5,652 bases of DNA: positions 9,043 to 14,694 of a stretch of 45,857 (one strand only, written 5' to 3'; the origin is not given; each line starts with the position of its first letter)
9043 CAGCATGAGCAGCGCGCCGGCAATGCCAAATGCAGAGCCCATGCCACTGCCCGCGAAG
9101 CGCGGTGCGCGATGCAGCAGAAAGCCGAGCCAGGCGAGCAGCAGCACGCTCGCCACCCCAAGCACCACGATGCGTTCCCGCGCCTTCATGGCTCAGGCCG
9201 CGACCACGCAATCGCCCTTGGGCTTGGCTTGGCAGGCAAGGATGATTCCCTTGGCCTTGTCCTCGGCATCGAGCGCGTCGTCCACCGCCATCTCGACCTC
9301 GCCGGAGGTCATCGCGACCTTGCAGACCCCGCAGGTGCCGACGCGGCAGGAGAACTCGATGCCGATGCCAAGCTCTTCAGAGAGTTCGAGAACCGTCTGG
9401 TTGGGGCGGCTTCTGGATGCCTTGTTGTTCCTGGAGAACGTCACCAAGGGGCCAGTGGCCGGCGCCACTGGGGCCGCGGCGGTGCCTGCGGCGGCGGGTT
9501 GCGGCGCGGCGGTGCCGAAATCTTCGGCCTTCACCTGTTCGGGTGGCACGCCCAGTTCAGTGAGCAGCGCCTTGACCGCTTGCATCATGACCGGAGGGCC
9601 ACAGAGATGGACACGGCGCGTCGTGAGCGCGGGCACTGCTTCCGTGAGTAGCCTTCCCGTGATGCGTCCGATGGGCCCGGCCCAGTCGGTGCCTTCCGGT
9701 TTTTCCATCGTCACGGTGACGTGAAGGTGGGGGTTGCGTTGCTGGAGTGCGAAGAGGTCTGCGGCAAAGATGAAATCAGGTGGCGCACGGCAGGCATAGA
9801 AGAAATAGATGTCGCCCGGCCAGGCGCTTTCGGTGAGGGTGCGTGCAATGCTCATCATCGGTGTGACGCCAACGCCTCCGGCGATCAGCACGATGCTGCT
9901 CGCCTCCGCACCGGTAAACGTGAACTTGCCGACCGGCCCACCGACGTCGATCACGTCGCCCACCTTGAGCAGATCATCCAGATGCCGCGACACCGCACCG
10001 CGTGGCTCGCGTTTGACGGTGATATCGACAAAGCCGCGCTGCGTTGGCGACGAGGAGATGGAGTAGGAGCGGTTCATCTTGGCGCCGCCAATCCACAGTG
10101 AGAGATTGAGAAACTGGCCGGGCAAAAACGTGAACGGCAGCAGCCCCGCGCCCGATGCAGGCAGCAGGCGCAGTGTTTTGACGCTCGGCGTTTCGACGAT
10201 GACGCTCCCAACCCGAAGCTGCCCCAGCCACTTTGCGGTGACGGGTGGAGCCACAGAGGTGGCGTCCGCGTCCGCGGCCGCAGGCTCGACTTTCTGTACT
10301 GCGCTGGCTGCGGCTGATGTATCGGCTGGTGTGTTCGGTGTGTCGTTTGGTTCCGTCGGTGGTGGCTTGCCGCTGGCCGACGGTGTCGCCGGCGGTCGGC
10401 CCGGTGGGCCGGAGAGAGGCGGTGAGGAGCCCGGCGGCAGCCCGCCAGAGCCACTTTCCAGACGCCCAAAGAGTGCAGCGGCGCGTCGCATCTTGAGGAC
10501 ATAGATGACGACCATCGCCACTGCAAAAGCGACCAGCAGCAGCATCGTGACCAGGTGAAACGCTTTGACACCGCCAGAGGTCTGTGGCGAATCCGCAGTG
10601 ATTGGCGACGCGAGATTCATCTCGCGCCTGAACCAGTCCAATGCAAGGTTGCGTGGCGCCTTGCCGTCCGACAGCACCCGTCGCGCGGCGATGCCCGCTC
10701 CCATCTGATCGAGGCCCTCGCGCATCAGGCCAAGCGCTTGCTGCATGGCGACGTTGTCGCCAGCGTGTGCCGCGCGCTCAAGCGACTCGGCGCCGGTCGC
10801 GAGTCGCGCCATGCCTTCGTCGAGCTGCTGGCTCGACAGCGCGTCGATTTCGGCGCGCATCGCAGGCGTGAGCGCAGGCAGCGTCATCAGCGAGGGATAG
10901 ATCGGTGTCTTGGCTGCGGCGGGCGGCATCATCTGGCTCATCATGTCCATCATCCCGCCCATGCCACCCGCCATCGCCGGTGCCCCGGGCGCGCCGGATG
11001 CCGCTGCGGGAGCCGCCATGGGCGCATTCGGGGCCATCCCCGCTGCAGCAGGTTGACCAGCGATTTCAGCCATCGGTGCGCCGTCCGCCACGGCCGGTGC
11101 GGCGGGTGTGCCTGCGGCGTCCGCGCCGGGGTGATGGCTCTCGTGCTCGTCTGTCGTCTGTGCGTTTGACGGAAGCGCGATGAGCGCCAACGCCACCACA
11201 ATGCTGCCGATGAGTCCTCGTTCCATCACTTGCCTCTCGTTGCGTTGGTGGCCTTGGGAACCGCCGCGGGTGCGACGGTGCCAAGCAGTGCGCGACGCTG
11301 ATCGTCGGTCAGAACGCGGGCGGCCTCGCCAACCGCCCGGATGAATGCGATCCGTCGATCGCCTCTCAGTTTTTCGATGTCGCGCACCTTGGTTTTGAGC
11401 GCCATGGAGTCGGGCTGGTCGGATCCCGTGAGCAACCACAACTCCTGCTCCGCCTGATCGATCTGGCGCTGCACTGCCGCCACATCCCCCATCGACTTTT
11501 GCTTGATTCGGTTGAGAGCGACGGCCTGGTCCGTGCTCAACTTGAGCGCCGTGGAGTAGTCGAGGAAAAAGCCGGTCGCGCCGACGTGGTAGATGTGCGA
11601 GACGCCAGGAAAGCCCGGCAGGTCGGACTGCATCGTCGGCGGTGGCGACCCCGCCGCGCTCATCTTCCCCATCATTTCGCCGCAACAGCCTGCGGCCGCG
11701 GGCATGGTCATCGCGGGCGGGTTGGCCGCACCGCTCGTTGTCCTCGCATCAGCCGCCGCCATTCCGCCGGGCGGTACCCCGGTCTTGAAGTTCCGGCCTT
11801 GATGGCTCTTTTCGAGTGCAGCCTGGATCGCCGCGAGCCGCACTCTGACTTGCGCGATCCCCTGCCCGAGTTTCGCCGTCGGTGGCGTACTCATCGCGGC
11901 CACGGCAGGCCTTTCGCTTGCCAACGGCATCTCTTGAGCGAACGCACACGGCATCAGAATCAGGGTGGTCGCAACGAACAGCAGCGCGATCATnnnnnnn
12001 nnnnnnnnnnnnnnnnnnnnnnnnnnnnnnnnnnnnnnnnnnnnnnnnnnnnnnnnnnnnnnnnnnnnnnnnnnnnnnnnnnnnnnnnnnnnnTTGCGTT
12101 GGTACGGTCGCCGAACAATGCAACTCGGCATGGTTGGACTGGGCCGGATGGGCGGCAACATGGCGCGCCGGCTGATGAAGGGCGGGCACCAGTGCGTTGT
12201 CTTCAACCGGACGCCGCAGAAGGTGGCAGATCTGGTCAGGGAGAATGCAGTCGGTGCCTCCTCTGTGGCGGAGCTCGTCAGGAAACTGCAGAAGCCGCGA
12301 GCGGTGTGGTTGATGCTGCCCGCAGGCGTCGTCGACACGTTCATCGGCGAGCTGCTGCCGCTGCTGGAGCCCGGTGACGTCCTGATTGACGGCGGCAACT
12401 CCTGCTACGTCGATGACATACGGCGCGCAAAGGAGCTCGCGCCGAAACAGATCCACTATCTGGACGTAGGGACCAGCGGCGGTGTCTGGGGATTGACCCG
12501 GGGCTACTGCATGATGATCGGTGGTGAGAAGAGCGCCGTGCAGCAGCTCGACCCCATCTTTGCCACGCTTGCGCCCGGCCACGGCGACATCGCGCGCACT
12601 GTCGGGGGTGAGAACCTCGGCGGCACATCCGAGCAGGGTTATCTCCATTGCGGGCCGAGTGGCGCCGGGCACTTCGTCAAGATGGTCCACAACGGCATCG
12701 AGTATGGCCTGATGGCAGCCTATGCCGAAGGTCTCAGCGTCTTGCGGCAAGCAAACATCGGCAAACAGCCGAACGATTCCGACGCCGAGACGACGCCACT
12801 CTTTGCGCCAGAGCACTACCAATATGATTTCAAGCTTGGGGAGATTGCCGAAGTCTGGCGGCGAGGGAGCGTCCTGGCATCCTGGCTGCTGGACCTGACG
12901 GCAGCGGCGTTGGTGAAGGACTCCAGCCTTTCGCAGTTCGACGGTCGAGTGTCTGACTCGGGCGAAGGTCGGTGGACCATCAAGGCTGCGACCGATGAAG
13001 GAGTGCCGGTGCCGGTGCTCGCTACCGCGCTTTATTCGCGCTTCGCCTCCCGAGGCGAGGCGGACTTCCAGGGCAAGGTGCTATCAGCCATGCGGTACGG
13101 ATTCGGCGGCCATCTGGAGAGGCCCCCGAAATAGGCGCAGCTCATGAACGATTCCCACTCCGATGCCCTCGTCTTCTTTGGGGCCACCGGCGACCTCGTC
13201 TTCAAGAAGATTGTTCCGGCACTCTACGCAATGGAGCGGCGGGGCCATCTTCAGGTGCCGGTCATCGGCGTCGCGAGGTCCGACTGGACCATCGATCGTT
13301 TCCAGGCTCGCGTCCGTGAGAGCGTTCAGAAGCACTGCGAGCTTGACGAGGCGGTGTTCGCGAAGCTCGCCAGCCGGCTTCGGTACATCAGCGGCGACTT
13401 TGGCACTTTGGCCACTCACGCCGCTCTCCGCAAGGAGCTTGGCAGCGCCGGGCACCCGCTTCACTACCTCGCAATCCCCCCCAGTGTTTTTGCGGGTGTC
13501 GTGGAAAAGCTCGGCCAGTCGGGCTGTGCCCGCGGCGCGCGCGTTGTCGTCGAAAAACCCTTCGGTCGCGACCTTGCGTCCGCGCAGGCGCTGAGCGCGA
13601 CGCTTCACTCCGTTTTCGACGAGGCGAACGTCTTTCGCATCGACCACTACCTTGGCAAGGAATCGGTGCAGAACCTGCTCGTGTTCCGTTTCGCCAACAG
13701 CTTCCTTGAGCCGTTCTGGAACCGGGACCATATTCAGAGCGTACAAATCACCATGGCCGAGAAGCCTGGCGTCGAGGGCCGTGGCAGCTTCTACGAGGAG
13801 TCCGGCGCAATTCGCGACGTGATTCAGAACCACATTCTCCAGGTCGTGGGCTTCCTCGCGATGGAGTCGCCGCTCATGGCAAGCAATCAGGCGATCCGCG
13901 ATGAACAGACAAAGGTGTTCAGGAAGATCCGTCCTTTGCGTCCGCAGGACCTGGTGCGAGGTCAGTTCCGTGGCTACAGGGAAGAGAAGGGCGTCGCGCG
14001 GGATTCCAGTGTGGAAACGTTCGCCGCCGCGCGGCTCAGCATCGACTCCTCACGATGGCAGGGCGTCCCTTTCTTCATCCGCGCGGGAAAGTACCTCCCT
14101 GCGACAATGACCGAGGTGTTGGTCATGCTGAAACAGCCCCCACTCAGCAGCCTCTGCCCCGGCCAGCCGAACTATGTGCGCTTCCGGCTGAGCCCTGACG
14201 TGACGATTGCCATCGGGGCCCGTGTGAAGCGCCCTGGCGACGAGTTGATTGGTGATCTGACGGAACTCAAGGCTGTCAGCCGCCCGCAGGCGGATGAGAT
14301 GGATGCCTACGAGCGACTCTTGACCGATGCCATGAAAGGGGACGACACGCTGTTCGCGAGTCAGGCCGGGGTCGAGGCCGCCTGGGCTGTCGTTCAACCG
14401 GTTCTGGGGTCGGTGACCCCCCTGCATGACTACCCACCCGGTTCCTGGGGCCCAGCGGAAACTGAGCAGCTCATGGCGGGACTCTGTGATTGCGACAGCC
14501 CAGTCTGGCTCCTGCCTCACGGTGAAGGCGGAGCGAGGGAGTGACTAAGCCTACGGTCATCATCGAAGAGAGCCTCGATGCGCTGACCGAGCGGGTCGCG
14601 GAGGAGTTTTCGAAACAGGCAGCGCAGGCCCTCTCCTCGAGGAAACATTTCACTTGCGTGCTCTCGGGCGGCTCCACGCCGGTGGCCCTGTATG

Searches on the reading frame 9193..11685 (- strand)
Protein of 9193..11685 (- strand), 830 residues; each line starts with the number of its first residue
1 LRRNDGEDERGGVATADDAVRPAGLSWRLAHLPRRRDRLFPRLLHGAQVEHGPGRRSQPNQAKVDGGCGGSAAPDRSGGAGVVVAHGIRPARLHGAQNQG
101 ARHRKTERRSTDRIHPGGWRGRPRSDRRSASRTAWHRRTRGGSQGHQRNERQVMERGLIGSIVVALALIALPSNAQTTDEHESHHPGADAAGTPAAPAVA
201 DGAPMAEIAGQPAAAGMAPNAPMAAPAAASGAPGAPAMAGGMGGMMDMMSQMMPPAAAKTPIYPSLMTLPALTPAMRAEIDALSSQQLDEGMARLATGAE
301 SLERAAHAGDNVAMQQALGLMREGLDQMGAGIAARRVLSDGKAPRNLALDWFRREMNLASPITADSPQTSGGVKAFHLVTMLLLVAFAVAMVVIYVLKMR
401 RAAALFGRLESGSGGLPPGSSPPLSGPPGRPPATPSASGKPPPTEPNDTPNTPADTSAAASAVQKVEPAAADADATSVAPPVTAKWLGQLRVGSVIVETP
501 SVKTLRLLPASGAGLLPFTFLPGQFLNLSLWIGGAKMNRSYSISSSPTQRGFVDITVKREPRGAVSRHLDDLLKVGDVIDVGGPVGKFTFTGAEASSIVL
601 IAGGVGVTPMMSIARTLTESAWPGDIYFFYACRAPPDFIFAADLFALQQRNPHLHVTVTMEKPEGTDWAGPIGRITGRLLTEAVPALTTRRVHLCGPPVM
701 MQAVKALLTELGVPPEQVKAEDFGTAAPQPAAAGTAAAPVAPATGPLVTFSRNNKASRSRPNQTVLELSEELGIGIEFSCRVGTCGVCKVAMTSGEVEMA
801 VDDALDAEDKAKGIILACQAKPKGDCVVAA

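Call 3: search_protein_families(library=pfam, proteins=[window:9193-11685:-])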
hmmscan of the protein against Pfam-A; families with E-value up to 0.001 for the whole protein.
window:9193-11685:- (830 aa): 4 families
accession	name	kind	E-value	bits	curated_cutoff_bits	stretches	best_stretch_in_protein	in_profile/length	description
PF00175.26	NAD_binding_1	-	7.7e-19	68.8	22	1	600-705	1-108/109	Oxidoreductase NAD-binding domain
PF00970.30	FAD_binding_6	-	3.7e-15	56.5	21.1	1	519-589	29-98/99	Oxidoreductase FAD-binding domain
PF00111.32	Fer2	-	1.6e-14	54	21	1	760-823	13-77/77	2Fe-2S iron-sulfur cluster binding domain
PF08030.17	NAD_binding_6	-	2.1e-05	25.1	22.2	1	597-666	3-82/156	Ferric reductase NAD binding domain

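Call 4: search_protein_families(library=ncbifam, proteins=[window:9193-11685:-])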
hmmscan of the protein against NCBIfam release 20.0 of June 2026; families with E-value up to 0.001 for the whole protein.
window:9193-11685:- (830 aa): 28 families (the best 25 are shown)
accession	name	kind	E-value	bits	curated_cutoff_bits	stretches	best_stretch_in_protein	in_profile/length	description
NF058606.1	GlBtMonoRdsGbcB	equivalog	6.4e-64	216.1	500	1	490-828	16-360/362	glycine betaine monooxygenase reductase subunit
NF007964.0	PRK10684.1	equivalog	1.7e-55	188.3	383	1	489-829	11-333/333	NADH oxidoreductase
TIGR02160.1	PA_CoA_Oxy5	hypoth_equivalog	3.1e-49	167.7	420.8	1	517-828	30-348/352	1,2-phenylacetyl-CoA epoxidase subunit PaaE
NF009805.0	PRK13289.1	equivalog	3.6e-43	148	432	1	491-727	158-396/399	NO-inducible flavohemoprotein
NF040810.1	BenC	equivalog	6.5e-42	143.9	430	2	518-724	132-331/333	benzoate 1,2-dioxygenase electron transfer component BenC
NF045803.1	MethMoxFADbindMmoC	equivalog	1.1e-41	142.8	500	2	515-723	135-340/343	aromatic/alkene monooxygenase hydroxylase FAD-binding subunit MmoC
NF008822.0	PRK11872.1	equivalog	5.9e-30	104.4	402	2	516-724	133-336/341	anthranilate 1,2-dioxygenase electron transfer component AntC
TIGR01941.1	nqrF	equivalog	1.9e-21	76.4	295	1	538-724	206-404/405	NADH:ubiquinone reductase (Na(+)-transporting) subunit F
NF006220.0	PRK08345.1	subfamily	2.9e-21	76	395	1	518-718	41-246/294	cytochrome-c3 hydrogenase subunit gamma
NF040835.1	sulfhyd_HydG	equivalog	2.1e-19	69.9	650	1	518-718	48-243/292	NADPH-dependent hydrogenase/sulfhydrogenase 1 subunit gamma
NF004317.0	PRK05713.1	equivalog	2.3e-19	69.8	338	2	765-828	19-82/312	iron-sulfur-binding ferredoxin reductase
NF005963.0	PRK08051.1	equivalog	6.2e-18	64.9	230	1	517-718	28-225/233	NAD(P)H-flavin reductase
NF052252.1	flav_redu_LuxG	exception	2.6e-16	59.5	340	1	517-721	25-227/232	flavin mononucleotide reductase LuxG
NF040830.1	sulfhyd_ShyC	equivalog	4.6e-14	52.3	600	1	518-665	37-182/288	NAD(P)-dependent hydrogenase/sulfhydrogenase 2 subunit gamma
NF000796.0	PRK00054.1-1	equivalog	1.1e-12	47.7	224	1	490-712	6-193/254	dihydroorotate dehydrogenase electron transfer subunit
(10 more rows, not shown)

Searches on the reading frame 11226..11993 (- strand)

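Call 6: search_protein_families(library=pfam, proteins=[window:11226-11993:-])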
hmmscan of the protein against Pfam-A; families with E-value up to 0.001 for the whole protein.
window:11226-11993:- (255 aa): 1 family
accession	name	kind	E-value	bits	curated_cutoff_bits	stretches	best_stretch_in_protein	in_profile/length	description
PF13801.11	Metal_resist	-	3.5e-07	30.9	29.2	1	149-235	39-125/125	Heavy-metal resistance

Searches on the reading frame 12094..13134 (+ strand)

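Call 3: search_protein_families(library=pfam, proteins=[window:12094-13134:+])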
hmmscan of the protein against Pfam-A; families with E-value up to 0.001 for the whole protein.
window:12094-13134:+ (346 aa): 5 families
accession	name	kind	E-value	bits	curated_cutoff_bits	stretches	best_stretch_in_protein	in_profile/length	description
PF03446.21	NAD_binding_2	-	1.2e-39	136.3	21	1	11-160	2-153/161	NAD binding domain of 6-phosphogluconate dehydrogenase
PF00393.24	6PGD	-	2.5e-20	73.5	27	2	192-220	1-29/290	6-phosphogluconate dehydrogenase, C-terminal domain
PF03807.23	F420_oxidored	-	1.2e-06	29.4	21.6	1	11-99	2-90/94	NADP oxidoreductase coenzyme F420-dependent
PF01488.26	Shikimate_DH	-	8.7e-05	23.1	24.3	1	10-64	14-72/138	Shikimate / quinate 5-dehydrogenase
PF02826.25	2-Hacid_dh_C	-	0.00015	21.7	25.1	1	8-77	36-101/178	D-isomer specific 2-hydroxyacid dehydrogenase, NAD binding domain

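Call 4: search_protein_families(library=ncbifam, proteins=[window:12094-13134:+])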
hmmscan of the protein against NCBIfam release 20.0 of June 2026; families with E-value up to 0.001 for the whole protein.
window:12094-13134:+ (346 aa): 12 families
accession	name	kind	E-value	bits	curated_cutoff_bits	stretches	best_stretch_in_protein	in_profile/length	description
NF007161.0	PRK09599.1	subfamily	4.3e-137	456.3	271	1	9-343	1-299/302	NADP-dependent phosphogluconate dehydrogenase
TIGR00872.1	gnd_rel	equivalog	3.5e-123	410.6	297.2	1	9-344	1-297/299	phosphogluconate dehydrogenase (NAD(+)-dependent, decarboxylating)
NF006765.0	PRK09287.1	equivalog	3e-65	220.9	413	1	8-220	3-207/476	NADP-dependent phosphogluconate dehydrogenase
TIGR00873.1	gnd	equivalog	5.3e-61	206.8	426.7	2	10-220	1-203/467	decarboxylating NADP(+)-dependent phosphogluconate dehydrogenase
TIGR01692.1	HIBADH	equivalog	4.6e-18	65.6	291.6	1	14-160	2-150/288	3-hydroxyisobutyrate dehydrogenase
NF008592.0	PRK11559.1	equivalog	3.2e-17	62.7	397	1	8-161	2-157/296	2-hydroxy-3-oxopropionate reductase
TIGR01505.1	tartro_sem_red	equivalog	4.3e-16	59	340.75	1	11-160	2-153/291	2-hydroxy-3-oxopropionate reductase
NF011633.0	PRK15059.1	equivalog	5.4e-10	38.9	451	1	9-160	1-153/292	2-hydroxy-3-oxopropionate reductase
NF043037.1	ThreonDh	equivalog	6.9e-10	38.8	350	1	9-161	3-157/297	L-threonate dehydrogenase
NF012005.0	PRK15461.1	equivalog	4.7e-09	35.8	348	1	11-78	4-68/298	sulfolactaldehyde 3-reductase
NF006409.0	PRK08655.1-3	equivalog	1.2e-06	28.3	310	1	13-100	5-90/290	prephenate dehydrogenase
NF005650.0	PRK07417.1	equivalog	8.3e-05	22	290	1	9-101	2-92/281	prephenate/arogenate dehydrogenase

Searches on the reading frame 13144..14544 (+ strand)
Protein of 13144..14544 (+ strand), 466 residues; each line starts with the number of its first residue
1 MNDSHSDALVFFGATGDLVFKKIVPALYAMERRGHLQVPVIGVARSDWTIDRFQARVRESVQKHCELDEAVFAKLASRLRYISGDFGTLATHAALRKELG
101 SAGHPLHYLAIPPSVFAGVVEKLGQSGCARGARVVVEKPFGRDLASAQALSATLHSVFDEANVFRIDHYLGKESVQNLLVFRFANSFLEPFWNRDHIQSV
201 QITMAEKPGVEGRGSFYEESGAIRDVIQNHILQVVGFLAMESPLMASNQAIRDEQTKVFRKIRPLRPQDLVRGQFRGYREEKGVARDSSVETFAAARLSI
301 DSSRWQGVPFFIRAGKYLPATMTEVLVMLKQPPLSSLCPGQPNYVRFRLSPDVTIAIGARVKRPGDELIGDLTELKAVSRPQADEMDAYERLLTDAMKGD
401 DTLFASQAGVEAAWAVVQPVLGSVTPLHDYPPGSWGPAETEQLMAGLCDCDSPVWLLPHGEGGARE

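Call 3: search_protein_families(library=pfam, proteins=[window:13144-14544:+])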
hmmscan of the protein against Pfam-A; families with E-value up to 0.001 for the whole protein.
window:13144-14544:+ (466 aa): 2 families
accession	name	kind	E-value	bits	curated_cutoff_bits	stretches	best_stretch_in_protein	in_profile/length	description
PF02781.21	G6PD_C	-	1.3e-87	294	27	1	179-445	1-289/296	Glucose-6-phosphate dehydrogenase, C-terminal domain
PF00479.28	G6PD_N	-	1.6e-51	176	22.1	1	10-177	1-183/183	Glucose-6-phosphate dehydrogenase, NAD binding domain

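Call 4: search_protein_families(library=ncbifam, proteins=[window:13144-14544:+])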
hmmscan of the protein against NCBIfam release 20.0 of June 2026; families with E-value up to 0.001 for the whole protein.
window:13144-14544:+ (466 aa): 3 families
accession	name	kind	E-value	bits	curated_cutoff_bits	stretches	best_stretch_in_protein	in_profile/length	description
TIGR00871.1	zwf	equivalog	1.6e-140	469.1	400.6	1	7-445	3-477/486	glucose-6-phosphate dehydrogenase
NF009492.0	PRK12853.1-3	equivalog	7.3e-123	411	428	1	4-445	7-465/472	glucose-6-phosphate dehydrogenase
NF004331.0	PRK05722.2-1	equivalog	7.8e-58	196.7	622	1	9-430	6-409/425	glucose-6-phosphate dehydrogenase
